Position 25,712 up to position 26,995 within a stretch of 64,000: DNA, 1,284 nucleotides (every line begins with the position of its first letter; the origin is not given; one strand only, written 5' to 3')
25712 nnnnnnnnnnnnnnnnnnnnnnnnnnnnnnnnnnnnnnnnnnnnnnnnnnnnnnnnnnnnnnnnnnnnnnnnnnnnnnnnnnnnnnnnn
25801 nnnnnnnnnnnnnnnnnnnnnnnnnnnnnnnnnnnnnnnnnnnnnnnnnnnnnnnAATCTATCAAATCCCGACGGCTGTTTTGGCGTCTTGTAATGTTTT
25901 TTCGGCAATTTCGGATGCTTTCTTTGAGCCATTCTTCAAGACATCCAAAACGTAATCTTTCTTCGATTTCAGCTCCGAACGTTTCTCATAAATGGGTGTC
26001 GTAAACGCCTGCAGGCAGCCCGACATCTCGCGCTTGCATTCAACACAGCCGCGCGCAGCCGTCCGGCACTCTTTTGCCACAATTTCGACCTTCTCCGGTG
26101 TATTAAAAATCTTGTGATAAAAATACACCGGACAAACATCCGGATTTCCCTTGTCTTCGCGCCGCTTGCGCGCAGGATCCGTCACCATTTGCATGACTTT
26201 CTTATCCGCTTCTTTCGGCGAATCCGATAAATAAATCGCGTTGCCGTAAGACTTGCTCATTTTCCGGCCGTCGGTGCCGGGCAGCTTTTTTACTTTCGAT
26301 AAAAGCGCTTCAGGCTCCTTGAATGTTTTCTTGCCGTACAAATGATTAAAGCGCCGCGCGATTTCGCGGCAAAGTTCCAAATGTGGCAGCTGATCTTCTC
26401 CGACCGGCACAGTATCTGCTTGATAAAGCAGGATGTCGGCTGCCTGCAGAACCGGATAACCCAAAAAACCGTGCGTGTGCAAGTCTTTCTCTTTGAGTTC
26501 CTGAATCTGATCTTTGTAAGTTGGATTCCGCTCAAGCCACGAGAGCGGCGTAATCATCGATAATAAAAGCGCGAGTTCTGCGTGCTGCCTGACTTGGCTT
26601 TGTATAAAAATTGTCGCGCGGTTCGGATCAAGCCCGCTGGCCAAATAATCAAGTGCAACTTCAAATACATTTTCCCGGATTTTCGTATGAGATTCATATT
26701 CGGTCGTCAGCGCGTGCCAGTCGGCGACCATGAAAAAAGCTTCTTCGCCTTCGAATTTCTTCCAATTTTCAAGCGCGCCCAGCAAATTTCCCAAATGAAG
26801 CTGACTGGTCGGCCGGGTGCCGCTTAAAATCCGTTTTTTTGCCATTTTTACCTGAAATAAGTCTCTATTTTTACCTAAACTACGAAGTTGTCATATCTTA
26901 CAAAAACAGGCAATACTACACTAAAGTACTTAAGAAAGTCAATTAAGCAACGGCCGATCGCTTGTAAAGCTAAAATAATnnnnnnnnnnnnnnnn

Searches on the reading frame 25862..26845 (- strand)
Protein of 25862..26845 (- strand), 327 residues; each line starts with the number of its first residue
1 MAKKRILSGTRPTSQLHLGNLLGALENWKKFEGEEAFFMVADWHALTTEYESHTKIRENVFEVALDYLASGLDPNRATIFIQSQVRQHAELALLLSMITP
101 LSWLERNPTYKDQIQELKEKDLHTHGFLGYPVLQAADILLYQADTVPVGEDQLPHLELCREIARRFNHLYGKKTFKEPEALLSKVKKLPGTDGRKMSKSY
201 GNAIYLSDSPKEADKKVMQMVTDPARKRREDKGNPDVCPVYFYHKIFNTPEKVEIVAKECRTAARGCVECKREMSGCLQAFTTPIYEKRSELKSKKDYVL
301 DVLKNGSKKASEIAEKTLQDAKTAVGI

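Call 7: search_protein_families(library=pfam, proteins=[window:25862-26845:-], max_evalue=0.01)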
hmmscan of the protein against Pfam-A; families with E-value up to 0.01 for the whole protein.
window:25862-26845:- (327 aa): 2 families
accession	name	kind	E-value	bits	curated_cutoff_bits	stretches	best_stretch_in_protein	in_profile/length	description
PF00579.31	tRNA-synt_1b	-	8.5e-67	226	21.1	1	5-276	7-285/292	tRNA synthetases class I (W and Y)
PF09511.15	RNA_lig_T4_1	-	0.0088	16.3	28.3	0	239-320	17-94/227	RNA ligase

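Call 36: list_cluster_members(proteins=[window:25862-26845:-, window:48318-50222:-, window:9194-11203:+, P0001])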
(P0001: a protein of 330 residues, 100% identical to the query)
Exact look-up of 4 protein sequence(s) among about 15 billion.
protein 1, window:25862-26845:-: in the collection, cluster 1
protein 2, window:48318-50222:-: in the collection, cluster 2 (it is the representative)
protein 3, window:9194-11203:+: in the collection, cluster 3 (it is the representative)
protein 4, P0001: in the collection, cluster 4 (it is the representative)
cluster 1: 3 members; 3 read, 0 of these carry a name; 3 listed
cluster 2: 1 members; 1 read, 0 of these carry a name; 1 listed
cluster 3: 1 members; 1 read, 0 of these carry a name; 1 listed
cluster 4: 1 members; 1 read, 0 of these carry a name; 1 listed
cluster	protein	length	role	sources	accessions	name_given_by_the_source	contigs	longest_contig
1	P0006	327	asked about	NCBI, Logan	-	-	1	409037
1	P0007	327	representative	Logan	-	-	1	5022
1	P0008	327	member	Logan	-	-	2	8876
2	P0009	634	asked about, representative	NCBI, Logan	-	-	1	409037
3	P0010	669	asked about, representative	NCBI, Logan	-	-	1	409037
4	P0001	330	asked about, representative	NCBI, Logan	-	-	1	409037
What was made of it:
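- Tried and rejected: The cluster records carry no names (call 36).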
